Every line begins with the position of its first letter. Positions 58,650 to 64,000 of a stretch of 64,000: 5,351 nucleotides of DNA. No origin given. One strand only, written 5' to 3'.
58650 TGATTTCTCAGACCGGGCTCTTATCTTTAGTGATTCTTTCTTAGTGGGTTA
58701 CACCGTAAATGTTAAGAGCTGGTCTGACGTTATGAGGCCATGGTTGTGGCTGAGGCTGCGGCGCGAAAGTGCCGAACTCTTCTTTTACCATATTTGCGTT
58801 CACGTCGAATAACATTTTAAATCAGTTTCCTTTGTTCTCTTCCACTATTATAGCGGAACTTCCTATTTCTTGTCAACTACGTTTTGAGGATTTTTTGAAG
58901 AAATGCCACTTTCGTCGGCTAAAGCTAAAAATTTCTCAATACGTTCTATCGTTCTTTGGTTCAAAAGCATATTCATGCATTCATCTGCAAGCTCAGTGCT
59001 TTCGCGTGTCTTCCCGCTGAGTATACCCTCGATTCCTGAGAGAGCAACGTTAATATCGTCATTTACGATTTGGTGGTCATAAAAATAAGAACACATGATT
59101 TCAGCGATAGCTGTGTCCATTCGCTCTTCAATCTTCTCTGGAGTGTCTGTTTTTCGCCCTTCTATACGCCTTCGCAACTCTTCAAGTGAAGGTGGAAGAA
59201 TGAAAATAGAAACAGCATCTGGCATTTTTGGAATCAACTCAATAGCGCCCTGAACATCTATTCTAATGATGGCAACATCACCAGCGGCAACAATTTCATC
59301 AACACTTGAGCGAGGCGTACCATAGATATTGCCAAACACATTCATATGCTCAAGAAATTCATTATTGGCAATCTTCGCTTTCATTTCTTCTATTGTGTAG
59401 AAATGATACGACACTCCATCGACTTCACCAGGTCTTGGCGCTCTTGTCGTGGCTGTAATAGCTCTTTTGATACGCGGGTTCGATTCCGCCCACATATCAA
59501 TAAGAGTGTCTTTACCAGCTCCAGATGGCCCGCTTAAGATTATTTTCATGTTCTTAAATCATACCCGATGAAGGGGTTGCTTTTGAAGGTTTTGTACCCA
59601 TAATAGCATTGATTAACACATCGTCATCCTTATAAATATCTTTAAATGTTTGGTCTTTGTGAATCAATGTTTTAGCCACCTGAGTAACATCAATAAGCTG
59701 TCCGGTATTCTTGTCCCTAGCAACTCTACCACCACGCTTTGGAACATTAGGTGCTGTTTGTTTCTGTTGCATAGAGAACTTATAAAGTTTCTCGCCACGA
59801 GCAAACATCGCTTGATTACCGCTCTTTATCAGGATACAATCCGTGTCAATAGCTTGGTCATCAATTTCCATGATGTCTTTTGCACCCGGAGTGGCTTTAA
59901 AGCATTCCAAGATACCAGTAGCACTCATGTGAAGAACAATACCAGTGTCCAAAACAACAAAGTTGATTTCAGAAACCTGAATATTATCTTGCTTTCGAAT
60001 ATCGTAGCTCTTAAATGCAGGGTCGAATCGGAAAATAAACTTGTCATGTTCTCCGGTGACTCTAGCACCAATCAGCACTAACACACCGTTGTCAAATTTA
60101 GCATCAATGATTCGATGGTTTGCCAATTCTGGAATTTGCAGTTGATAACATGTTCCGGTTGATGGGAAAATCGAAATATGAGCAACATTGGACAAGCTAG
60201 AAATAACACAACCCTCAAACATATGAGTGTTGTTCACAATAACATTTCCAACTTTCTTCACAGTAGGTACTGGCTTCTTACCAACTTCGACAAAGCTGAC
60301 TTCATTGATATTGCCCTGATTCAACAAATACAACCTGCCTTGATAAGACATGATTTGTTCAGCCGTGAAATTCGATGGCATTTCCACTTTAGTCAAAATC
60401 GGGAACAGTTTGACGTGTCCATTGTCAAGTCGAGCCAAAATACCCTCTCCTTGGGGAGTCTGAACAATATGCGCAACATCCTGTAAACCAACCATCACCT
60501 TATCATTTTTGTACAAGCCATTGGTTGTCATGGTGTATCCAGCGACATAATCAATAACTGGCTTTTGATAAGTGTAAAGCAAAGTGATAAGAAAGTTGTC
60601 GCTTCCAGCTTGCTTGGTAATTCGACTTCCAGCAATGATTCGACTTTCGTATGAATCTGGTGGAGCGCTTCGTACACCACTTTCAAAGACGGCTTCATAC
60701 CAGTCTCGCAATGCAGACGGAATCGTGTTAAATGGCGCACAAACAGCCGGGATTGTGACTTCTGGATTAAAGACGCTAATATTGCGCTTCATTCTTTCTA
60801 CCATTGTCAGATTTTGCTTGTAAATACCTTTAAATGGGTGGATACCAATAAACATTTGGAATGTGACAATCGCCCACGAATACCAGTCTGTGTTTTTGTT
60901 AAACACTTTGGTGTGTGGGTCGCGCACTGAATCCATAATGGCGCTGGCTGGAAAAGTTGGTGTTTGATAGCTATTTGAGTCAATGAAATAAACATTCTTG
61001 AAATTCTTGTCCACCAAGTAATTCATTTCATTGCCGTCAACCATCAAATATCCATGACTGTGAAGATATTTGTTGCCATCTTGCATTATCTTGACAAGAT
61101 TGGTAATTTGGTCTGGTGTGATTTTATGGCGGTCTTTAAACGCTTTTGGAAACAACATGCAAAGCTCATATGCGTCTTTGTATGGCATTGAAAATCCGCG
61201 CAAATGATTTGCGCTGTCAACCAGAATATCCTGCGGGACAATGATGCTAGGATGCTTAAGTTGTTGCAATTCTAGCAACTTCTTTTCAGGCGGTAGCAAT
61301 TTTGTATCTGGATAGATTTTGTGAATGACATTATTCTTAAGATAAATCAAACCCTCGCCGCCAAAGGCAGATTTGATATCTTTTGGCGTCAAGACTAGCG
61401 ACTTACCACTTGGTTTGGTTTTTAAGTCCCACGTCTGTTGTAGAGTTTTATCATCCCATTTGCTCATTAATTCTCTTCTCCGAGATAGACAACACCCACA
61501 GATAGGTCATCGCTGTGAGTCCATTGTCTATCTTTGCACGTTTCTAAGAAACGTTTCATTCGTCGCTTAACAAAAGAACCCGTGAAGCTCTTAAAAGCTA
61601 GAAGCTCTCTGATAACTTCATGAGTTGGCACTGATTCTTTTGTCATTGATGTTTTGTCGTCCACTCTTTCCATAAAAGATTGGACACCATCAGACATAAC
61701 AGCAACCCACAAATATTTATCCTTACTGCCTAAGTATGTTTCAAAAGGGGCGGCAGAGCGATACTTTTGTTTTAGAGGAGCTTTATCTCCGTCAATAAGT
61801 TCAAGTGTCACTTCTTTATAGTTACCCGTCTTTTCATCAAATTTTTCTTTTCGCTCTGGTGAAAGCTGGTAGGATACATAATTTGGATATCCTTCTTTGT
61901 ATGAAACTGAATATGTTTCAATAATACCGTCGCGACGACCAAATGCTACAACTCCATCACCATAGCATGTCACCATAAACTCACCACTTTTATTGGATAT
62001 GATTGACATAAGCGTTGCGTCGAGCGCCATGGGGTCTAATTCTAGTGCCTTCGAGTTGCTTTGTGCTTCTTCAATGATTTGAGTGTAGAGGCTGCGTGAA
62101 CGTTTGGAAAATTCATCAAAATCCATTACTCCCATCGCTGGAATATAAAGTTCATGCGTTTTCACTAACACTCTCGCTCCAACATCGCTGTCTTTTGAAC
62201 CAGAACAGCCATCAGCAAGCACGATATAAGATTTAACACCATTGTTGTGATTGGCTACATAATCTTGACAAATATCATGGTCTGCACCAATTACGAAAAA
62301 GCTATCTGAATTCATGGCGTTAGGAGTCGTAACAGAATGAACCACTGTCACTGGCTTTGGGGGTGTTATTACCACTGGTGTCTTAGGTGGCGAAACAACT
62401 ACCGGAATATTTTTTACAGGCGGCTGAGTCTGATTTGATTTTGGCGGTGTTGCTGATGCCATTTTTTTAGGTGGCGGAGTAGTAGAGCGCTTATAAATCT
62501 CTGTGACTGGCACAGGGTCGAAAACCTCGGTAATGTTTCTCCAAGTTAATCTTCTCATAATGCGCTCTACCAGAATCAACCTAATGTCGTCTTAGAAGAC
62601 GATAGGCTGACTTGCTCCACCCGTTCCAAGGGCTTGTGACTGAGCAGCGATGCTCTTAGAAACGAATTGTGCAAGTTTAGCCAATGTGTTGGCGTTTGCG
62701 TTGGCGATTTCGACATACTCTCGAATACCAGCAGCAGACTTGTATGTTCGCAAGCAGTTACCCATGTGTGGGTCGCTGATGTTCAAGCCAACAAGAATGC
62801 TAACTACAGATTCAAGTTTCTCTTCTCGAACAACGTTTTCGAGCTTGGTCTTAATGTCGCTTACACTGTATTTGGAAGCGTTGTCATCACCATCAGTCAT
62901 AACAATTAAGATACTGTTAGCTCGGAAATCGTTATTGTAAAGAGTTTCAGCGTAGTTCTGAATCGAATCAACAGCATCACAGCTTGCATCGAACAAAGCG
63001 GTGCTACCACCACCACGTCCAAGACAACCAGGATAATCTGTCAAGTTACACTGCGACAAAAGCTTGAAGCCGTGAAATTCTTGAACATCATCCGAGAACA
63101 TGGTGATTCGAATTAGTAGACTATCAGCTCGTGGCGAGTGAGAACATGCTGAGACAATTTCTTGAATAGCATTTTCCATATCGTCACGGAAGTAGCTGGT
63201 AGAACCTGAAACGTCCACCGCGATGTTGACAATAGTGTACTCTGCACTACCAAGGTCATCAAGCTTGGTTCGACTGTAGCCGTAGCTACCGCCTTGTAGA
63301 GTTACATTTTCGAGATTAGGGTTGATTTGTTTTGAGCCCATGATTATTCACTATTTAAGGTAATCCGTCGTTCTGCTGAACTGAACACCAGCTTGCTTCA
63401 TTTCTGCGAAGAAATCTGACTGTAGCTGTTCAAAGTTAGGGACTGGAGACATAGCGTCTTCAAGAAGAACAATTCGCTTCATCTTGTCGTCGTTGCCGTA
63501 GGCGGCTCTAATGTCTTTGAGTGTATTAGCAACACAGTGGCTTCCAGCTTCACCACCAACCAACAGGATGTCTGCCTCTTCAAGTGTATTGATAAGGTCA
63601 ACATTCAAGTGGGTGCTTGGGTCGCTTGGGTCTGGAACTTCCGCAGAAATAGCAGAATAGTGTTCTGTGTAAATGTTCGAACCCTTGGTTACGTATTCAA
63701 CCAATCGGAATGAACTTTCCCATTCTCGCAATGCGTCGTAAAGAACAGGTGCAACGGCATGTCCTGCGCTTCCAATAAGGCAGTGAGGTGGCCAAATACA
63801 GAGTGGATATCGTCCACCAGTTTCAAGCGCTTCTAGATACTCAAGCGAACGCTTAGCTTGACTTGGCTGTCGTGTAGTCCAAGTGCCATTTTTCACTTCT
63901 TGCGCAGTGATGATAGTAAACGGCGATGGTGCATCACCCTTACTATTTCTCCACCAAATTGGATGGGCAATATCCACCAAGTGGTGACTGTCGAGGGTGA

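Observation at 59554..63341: vWA + PP2C phosphatase + Ser/Thr kinase triad (TerY-P-like) carried by the phage, flanked by PncA and guanylate kinase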

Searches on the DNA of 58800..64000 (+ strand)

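Call 5: search_dna_similar(query=window:58800-64000:+, collection=phages, mode=near, max_rows=20)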
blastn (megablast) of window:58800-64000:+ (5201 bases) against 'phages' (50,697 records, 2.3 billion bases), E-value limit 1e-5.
No match.

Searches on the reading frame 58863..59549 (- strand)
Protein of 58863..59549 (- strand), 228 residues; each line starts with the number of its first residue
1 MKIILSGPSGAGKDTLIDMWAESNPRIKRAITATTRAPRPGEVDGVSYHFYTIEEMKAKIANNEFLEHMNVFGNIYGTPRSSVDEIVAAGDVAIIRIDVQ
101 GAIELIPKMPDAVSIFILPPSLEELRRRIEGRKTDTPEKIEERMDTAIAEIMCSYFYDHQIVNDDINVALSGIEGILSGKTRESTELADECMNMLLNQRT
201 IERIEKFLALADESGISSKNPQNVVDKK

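Call 3: search_protein_families(library=pfam, proteins=[window:58863-59549:-], max_evalue=1)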
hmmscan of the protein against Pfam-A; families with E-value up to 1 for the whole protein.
window:58863-59549:- (228 aa): 6 families
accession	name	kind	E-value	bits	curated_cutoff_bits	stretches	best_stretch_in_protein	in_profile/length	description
PF00625.27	Guanylate_kin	-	7.2e-44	150.1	25.2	1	3-177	5-179/182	Guanylate kinase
PF13238.12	AAA_18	-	0.00019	22.3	29.4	1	3-143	1-122/128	AAA domain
PF13671.12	AAA_33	-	0.00038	21.2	27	1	3-25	2-24/143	AAA domain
PF13555.12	AAA_29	-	0.013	15.6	27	1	3-18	25-40/61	P-loop containing region of AAA domain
PF01926.29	MMR_HSR1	-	0.14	12.7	21.9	1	2-47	1-47/113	50S ribosome-binding GTPase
PF03193.22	RsgA_GTPase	-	0.14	12.4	30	1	3-23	109-129/174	RsgA GTPase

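Call 4: search_protein_families(library=phrogs, proteins=[window:58863-59549:-], max_evalue=0.01)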
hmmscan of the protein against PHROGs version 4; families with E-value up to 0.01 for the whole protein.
window:58863-59549:- (228 aa): 3 families
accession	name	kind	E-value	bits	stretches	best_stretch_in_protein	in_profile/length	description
phrog_1815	-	other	1e-27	98.7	1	3-183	6-188/197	guanylate kinase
phrog_139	-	other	0.0033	17.9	1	1-22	84-105/342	deoxynucleoside monophosphate kinase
phrog_761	-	other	0.0039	17.9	0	3-201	22-244/362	thymidylate kinase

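Call 6: search_protein_families(library=padloc, proteins=[window:58863-59549:-], max_evalue=0.01)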
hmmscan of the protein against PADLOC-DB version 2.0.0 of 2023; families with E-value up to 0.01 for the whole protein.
window:58863-59549:- (228 aa): 0 families

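Call 7: search_protein_families(library=ncbifam, proteins=[window:58863-59549:-], max_evalue=0.1)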
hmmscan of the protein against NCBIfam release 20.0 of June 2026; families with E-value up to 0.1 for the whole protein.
window:58863-59549:- (228 aa): 7 families
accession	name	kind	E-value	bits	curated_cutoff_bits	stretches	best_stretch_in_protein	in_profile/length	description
TIGR03263.1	guanyl_kin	equivalog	3.8e-61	205.9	160.45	1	3-177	4-178/180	guanylate kinase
NF011325.0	PRK14738.1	equivalog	1.8e-50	171.1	263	1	3-179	16-194/206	guanylate kinase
NF011324.0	PRK14737.1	equivalog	3.7e-47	160.5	318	1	4-180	9-185/187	guanylate kinase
TIGR02322.1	phosphon_PhnN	equivalog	3.1e-11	43.3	156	1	3-148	4-147/179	phosphonate metabolism protein/1,5-bisphosphokinase (PRPP-forming) PhnN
NF007485.0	PRK10078.1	equivalog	0.014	15.2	153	1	3-149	5-148/186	ribose 1,5-bisphosphokinase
NF001381.0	PRK00279.1-3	equivalog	0.035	13.9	187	0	1-17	1-17/188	adenylate kinase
NF045513.1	HepA_fam_ABC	equivalog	0.049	12.1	725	1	3-112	403-499/610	heterocyst formation ABC transporter subunit HepA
